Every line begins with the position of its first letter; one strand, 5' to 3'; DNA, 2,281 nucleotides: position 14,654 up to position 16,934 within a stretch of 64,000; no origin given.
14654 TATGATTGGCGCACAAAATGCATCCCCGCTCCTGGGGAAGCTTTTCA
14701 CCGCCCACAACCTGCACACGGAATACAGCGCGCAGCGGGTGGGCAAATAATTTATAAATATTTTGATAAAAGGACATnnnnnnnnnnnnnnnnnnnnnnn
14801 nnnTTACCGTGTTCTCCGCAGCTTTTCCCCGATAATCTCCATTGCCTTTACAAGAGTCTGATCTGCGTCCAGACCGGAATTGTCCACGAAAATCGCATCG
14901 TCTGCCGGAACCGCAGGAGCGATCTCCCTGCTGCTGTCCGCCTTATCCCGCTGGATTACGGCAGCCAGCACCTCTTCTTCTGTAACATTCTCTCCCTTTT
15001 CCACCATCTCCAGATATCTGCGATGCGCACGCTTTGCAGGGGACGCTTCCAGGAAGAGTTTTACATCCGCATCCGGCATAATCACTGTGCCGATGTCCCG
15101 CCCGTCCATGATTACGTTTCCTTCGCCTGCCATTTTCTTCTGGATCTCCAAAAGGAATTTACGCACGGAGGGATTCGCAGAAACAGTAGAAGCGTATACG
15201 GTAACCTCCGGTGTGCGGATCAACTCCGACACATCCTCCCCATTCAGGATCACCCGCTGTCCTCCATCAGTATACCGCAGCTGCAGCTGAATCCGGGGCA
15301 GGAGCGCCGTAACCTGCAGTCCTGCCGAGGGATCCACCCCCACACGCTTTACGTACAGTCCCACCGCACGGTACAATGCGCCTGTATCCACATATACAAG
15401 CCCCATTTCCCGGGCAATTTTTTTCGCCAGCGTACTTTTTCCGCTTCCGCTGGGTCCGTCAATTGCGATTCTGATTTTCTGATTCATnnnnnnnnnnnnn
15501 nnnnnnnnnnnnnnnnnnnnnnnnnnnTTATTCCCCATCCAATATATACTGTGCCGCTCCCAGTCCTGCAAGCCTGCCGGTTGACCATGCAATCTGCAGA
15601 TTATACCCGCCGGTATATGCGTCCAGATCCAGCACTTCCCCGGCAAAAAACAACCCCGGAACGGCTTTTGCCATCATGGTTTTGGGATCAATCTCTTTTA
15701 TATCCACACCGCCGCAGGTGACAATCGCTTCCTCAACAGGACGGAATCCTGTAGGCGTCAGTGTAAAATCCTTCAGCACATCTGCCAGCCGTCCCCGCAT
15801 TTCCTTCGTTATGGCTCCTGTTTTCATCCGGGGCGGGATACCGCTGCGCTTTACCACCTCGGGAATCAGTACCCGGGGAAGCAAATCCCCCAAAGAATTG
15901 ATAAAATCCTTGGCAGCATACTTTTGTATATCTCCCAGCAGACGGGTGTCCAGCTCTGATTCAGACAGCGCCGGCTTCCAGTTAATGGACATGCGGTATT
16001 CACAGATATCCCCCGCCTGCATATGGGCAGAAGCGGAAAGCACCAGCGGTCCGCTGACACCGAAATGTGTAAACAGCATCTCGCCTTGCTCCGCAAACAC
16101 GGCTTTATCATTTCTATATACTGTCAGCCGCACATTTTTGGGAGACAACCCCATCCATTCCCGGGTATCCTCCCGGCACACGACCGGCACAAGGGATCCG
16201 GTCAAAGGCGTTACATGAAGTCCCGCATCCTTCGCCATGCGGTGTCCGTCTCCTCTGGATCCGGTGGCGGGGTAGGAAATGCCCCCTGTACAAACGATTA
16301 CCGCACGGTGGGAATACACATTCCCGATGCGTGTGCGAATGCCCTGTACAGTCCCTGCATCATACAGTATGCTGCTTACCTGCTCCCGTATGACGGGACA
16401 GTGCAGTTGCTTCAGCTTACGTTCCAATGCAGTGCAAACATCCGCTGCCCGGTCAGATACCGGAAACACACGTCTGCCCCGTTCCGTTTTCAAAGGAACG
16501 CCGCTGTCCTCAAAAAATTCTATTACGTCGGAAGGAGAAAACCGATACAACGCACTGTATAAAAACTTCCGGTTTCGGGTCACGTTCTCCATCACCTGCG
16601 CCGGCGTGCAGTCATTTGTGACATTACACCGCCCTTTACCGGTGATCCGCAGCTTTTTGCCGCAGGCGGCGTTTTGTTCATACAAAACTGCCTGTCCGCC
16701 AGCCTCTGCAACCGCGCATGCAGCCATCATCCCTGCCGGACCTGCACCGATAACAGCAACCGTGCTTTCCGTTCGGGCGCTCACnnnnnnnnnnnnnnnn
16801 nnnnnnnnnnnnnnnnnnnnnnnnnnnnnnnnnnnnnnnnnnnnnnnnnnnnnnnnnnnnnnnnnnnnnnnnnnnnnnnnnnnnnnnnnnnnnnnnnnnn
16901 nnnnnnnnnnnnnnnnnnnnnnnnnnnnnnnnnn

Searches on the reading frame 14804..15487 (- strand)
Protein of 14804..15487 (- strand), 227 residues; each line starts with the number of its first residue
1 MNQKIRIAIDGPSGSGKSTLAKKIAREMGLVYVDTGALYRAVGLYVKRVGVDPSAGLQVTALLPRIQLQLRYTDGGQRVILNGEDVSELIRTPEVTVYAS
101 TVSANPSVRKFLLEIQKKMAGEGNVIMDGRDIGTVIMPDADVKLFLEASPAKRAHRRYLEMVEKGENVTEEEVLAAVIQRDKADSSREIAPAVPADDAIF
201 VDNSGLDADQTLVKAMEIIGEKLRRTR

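Call 50: search_protein_families(library=pfam, proteins=[window:14804-15487:-], max_evalue=0.00001)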
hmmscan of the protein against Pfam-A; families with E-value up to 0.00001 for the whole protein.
window:14804-15487:- (227 aa): 4 families
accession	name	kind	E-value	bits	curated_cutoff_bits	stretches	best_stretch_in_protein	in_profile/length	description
PF02224.24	Cytidylate_kin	-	2.7e-67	227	26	1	7-219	1-209/211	Cytidylate kinase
PF13189.12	Cytidylate_kin2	-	1.1e-09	39.2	28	1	7-185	2-151/176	Cytidylate kinase-like family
PF13207.12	AAA_17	-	2.8e-07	31.3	27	0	11-42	2-33/136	AAA domain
PF13238.12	AAA_18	-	9.3e-06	26.6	29.4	0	7-33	1-29/128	AAA domain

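Call 58: find_encoding_contigs(protein=window:14804-15487:-, flank=10000, max_places=10)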
Protein window:14804-15487:- (227 aa): 21 contigs read that carry it; 10 places shown.
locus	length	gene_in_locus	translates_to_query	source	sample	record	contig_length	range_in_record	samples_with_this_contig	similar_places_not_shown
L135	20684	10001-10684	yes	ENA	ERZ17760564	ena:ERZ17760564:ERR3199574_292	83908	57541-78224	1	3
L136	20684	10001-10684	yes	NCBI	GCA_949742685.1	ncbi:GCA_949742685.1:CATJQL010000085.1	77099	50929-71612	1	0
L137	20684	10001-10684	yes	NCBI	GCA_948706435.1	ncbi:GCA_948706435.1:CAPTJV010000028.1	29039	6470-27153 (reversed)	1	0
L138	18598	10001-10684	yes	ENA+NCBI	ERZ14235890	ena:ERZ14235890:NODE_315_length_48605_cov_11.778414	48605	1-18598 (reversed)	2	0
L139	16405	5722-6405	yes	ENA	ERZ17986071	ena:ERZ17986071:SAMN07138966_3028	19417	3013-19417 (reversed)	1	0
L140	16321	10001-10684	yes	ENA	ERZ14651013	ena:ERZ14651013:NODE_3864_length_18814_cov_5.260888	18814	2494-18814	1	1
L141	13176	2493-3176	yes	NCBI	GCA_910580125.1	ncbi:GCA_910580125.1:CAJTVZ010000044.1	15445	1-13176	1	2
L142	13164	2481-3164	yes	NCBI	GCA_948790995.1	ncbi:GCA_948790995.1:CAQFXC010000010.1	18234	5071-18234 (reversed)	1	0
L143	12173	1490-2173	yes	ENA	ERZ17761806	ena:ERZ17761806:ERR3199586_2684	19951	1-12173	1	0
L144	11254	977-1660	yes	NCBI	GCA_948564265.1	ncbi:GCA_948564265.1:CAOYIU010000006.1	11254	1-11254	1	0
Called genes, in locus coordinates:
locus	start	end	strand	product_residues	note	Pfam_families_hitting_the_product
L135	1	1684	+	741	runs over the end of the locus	-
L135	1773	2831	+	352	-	-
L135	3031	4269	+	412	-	PF02424:ApbE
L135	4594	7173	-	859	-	-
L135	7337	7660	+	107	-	-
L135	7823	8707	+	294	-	PF01418:HTH_6, PF01380:SIS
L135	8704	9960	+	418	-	PF00890:FAD_binding_2 (faint), PF01134:GIDA, PF01266:DAO (faint), PF03486:HI0933_like, PF07992:Pyr_redox_2, PF22780:HI0933_like_1st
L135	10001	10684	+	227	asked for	PF02224:Cytidylate_kin, PF13189:Cytidylate_kin2, PF13238:AAA_18 (faint), PF13207:AAA_17 (weak)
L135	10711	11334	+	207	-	PF01553:Acyltransferase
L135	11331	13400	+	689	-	PF02401:LYTB, PF21710:Spt6_S1 (faint), PF00575:S1, PF23459:S1_RRP5 (faint), PF24685:OB_RRP5_4th (faint), PF00575:S1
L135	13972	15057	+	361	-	PF02492:cobW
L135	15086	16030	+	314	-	PF02492:cobW, PF21537:DUF1980_C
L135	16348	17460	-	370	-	-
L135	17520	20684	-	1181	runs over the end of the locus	PF17757:UvrB_inter, PF02559:CarD_TRCF_RID, PF00270:DEAD, PF00271:Helicase_C, PF03461:TRCF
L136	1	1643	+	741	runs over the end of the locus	-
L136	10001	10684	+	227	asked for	PF02224:Cytidylate_kin, PF13189:Cytidylate_kin2, PF13238:AAA_18 (faint), PF13207:AAA_17 (weak)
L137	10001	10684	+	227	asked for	PF02224:Cytidylate_kin, PF13189:Cytidylate_kin2, PF13238:AAA_18 (faint), PF13207:AAA_17 (weak)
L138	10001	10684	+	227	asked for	PF02224:Cytidylate_kin, PF13189:Cytidylate_kin2, PF13238:AAA_18 (faint), PF13207:AAA_17 (weak)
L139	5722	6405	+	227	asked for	PF02224:Cytidylate_kin, PF13189:Cytidylate_kin2, PF13238:AAA_18 (faint), PF13207:AAA_17 (weak)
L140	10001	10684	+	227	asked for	PF02224:Cytidylate_kin, PF13189:Cytidylate_kin2, PF13238:AAA_18 (faint), PF13207:AAA_17 (weak)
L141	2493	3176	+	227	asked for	PF02224:Cytidylate_kin, PF13189:Cytidylate_kin2, PF13238:AAA_18 (faint), PF13207:AAA_17 (weak)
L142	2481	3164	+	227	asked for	PF02224:Cytidylate_kin, PF13189:Cytidylate_kin2, PF13238:AAA_18 (faint), PF13207:AAA_17 (weak)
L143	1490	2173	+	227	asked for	PF02224:Cytidylate_kin, PF13189:Cytidylate_kin2, PF13238:AAA_18 (faint), PF13207:AAA_17 (weak)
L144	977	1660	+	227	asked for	PF02224:Cytidylate_kin, PF13189:Cytidylate_kin2, PF13238:AAA_18 (faint), PF13207:AAA_17 (weak)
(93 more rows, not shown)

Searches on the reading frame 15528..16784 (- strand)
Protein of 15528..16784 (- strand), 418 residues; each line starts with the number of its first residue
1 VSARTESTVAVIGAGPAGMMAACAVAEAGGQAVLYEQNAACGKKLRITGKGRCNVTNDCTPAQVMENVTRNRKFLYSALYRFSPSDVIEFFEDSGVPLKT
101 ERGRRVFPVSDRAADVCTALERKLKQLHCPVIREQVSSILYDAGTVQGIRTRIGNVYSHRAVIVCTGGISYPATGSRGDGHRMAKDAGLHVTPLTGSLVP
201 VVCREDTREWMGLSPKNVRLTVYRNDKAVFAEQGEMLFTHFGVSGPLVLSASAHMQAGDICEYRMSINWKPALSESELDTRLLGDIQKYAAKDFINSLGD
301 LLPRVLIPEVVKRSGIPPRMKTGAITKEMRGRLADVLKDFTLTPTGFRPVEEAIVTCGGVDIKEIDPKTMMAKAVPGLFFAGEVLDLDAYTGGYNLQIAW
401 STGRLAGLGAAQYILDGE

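Call 50: search_protein_families(library=pfam, proteins=[window:15528-16784:-], max_evalue=0.00001)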
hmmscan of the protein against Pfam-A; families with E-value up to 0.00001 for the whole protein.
window:15528-16784:- (418 aa): 6 families
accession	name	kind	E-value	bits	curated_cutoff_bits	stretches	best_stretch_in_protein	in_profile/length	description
PF03486.20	HI0933_like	-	8e-82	274.8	50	1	8-407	2-242/244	HI0933-like protein Rossmann domain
PF22780.1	HI0933_like_1st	-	1.1e-29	103.9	27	1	197-355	3-165/165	HI0933-like protein barrel and H2TH domain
PF01134.28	GIDA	-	2.9e-11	43.5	22.1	1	9-168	2-150/391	Glucose inhibited division protein A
PF07992.20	Pyr_redox_2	-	4.3e-09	36.6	26.1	1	8-170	2-111/291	Pyridine nucleotide-disulphide oxidoreductase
PF01266.30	DAO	-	1.2e-07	32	27.9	0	113-201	148-231/353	FAD dependent oxidoreductase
PF00890.30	FAD_binding_2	-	8e-07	29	20.4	0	9-48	2-41/414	FAD binding domain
